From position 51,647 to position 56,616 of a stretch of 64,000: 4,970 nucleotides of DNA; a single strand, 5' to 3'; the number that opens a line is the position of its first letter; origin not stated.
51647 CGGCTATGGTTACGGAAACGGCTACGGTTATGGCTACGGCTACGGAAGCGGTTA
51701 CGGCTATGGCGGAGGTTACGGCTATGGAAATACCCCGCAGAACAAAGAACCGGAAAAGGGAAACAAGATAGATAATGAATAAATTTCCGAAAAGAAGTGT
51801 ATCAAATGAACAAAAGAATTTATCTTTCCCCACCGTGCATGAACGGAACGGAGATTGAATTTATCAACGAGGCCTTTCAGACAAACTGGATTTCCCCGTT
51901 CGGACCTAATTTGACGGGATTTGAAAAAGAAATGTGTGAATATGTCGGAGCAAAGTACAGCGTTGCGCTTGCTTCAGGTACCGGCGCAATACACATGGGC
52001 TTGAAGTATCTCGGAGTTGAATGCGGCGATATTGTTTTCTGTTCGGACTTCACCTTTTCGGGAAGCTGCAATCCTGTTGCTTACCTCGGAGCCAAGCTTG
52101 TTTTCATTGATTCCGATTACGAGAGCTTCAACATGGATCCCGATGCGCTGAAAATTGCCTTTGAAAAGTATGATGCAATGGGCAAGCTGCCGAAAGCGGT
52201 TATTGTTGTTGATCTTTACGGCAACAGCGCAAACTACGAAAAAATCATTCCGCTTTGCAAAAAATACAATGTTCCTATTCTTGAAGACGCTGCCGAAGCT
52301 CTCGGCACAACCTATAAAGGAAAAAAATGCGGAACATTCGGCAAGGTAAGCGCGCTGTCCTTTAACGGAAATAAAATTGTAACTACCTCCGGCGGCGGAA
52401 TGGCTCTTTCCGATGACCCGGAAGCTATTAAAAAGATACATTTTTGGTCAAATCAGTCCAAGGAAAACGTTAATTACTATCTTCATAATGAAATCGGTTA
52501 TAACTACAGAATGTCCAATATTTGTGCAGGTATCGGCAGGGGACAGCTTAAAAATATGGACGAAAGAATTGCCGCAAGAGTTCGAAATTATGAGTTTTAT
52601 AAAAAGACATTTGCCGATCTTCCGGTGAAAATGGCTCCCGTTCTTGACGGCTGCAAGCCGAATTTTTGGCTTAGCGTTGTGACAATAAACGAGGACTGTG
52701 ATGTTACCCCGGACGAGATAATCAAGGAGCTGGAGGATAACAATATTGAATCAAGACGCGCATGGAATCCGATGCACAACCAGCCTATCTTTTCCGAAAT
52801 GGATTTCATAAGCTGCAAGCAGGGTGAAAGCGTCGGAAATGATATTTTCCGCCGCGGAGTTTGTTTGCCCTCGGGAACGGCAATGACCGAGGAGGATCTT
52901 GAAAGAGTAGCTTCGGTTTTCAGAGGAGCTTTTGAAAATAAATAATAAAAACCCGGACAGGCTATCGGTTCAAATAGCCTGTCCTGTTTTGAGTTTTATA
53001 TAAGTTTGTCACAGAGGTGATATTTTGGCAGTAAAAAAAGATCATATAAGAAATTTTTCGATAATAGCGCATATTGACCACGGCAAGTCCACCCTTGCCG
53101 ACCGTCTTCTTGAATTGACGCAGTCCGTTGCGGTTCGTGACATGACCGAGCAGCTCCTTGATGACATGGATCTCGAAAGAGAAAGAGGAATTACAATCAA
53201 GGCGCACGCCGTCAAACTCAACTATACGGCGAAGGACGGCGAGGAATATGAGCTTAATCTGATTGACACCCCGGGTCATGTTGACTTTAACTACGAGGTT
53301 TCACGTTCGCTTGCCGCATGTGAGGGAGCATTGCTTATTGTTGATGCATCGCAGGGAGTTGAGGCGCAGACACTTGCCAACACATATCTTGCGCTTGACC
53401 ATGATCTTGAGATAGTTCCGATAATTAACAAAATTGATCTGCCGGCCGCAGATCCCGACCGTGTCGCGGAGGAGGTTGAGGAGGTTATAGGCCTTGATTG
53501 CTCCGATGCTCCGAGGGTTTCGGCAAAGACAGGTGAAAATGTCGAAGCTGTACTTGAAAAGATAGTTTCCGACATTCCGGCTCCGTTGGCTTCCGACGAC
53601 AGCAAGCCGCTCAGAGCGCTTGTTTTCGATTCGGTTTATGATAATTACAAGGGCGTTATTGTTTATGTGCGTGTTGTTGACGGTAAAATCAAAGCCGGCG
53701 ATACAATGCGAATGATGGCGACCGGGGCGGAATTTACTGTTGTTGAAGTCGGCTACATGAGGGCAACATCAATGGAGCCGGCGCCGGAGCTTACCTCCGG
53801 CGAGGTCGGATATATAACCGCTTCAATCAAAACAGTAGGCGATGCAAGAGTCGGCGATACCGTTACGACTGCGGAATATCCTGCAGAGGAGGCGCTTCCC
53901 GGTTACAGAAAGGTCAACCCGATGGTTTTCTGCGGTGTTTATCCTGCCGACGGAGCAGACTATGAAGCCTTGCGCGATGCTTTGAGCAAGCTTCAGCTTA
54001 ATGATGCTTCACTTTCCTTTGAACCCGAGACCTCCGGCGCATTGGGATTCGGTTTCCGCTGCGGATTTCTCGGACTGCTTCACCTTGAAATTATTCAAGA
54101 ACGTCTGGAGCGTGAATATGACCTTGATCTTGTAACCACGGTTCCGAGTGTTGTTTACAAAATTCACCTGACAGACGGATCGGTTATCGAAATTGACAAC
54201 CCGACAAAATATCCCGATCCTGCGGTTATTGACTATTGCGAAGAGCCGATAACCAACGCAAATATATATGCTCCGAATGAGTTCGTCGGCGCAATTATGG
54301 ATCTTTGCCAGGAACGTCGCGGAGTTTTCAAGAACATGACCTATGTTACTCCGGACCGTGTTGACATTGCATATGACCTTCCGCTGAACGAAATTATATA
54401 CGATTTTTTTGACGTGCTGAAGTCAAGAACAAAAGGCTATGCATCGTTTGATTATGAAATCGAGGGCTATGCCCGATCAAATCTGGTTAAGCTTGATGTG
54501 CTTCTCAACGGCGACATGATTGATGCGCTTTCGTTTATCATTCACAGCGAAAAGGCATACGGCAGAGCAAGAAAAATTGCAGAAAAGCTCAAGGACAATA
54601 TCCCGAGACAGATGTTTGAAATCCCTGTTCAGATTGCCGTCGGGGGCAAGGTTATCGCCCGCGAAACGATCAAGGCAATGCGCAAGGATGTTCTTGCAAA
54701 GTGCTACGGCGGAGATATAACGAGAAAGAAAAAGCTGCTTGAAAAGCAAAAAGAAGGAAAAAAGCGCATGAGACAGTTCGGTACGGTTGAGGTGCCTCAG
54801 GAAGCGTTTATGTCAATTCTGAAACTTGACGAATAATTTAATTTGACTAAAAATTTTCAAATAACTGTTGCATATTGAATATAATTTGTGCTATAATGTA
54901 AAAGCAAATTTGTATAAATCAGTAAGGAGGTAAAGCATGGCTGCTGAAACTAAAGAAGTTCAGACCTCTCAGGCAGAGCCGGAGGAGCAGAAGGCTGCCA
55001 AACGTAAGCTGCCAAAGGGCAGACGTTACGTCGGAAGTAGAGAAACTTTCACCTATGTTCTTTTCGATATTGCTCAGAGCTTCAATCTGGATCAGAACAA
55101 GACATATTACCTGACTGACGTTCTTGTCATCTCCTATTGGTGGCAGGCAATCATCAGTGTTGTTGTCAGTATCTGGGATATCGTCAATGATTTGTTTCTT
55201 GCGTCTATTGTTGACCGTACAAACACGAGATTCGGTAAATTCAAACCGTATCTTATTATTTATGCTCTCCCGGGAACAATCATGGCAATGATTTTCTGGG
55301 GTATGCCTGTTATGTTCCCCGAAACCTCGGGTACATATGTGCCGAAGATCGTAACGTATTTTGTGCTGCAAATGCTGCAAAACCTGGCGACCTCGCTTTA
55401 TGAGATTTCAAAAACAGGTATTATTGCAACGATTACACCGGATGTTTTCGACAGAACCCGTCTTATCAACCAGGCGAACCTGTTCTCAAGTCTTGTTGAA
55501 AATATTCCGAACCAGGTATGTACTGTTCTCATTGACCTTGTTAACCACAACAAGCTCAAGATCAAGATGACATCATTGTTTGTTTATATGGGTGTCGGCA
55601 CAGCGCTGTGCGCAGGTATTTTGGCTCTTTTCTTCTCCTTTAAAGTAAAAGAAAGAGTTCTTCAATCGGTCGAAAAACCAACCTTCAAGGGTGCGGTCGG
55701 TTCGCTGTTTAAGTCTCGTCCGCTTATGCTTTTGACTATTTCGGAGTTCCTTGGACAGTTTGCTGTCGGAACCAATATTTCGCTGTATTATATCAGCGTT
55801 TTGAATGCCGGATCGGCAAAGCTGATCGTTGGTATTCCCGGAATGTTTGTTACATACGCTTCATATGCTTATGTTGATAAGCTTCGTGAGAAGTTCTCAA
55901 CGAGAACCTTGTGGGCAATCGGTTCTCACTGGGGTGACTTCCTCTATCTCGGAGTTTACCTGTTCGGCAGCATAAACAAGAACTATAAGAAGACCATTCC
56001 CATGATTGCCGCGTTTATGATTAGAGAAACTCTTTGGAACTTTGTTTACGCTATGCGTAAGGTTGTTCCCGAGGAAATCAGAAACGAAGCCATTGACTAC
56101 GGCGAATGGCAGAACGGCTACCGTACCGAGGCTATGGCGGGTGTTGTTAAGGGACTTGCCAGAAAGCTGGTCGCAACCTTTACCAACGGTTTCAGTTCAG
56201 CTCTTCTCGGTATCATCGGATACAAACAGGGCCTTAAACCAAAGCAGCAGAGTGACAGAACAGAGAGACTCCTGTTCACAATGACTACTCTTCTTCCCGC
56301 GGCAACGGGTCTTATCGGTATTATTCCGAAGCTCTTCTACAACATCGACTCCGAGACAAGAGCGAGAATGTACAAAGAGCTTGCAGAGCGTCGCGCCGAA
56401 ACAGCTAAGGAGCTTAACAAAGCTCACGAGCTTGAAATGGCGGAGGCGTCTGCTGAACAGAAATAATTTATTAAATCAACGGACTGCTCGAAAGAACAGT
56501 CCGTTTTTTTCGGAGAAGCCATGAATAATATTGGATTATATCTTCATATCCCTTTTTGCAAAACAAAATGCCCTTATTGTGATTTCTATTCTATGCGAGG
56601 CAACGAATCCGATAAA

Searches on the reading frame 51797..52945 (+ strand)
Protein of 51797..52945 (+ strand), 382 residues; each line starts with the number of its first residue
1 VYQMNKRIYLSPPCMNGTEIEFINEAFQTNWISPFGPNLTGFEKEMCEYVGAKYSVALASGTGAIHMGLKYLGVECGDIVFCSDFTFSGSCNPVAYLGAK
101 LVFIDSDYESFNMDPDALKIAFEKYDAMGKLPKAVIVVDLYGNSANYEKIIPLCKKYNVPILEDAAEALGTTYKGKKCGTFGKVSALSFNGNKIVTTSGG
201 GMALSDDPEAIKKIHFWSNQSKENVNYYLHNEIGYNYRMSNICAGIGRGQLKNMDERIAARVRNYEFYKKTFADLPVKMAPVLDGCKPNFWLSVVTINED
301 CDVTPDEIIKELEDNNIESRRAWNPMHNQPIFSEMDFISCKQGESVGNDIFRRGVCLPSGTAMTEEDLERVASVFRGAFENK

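Call 5: search_protein_families(library=pfam, proteins=[window:51797-52945:+], max_evalue=0.01)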
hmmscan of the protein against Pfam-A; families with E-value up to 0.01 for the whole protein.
window:51797-52945:+ (382 aa): 3 families
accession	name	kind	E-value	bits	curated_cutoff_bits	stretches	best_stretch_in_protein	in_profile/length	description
PF01041.23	DegT_DnrJ_EryC1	-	1.2e-89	301.5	19.8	1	14-374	2-358/360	DegT/DnrJ/EryC1/StrS aminotransferase family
PF00155.27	Aminotran_1_2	-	3.3e-05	23.7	19.7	1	39-163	44-184/361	Aminotransferase class I and II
PF01212.27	Beta_elim_lyase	-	0.0095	15.7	27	0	38-166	33-170/288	Beta-eliminating lyase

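Call 6: search_protein_families(library=ncbifam, proteins=[window:51797-52945:+], max_evalue=0.01)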
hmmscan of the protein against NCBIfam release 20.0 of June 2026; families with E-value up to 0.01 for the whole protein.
window:51797-52945:+ (382 aa): 10 families
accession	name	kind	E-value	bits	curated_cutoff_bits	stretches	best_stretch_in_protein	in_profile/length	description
TIGR04181.1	NHT_00031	hypoth_equivalog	2.4e-101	339.2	420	1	8-360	1-359/359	LegC family aminotransferase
TIGR03588.1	PseC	equivalog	6.7e-69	232.6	423.5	1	14-375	8-376/380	UDP-4-amino-4,6-dideoxy-N-acetyl-beta-L-altrosamine transaminase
NF008658.2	PRK11658.1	equivalog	1.3e-45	155.7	631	1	6-376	3-374/379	UDP-4-amino-4-deoxy-L-arabinose aminotransferase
NF008687.0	PRK11706.1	equivalog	1.1e-43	149.4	375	1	8-375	2-370/375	dTDP-4-amino-4,6-dideoxygalactose transaminase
TIGR04427.1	PLP_DesI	equivalog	1.1e-42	146.6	650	1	22-378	37-382/390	dTDP-4-dehydro-6-deoxyglucose aminotransferase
NF011936.0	PRK15407.1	equivalog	8.5e-40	136.7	423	2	6-212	35-242/440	lipopolysaccharide biosynthesis protein RfbH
TIGR02379.1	ECA_wecE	subfamily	2.2e-34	118.9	434.85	1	10-374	4-370/376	dTDP-4-amino-4,6-dideoxy-D-glucose transaminase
NF006810.0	PRK09331.1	subfamily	9.2e-06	24.7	301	1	37-172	65-204/397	Sep-tRNA:Cys-tRNA synthetase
NF005215.0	PRK06702.1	equivalog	0.00067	18.7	709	1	37-173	61-190/432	bifunctional O-acetylhomoserine aminocarboxypropyltransferase/cysteine synthase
TIGR02539.1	SepCysS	equivalog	0.0016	17.5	365.25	1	98-171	111-189/370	O-phospho-L-seryl-tRNA:Cys-tRNA synthase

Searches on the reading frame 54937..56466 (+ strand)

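Call 33: search_protein_families(library=pfam, proteins=[window:54937-56466:+], max_evalue=0.0001)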
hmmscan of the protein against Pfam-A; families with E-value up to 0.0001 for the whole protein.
window:54937-56466:+ (509 aa): 1 family
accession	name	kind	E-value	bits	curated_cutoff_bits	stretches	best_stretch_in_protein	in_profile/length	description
PF13347.12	MFS_2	-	4.1e-45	154.5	27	1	56-471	21-426/427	MFS/sugar transport protein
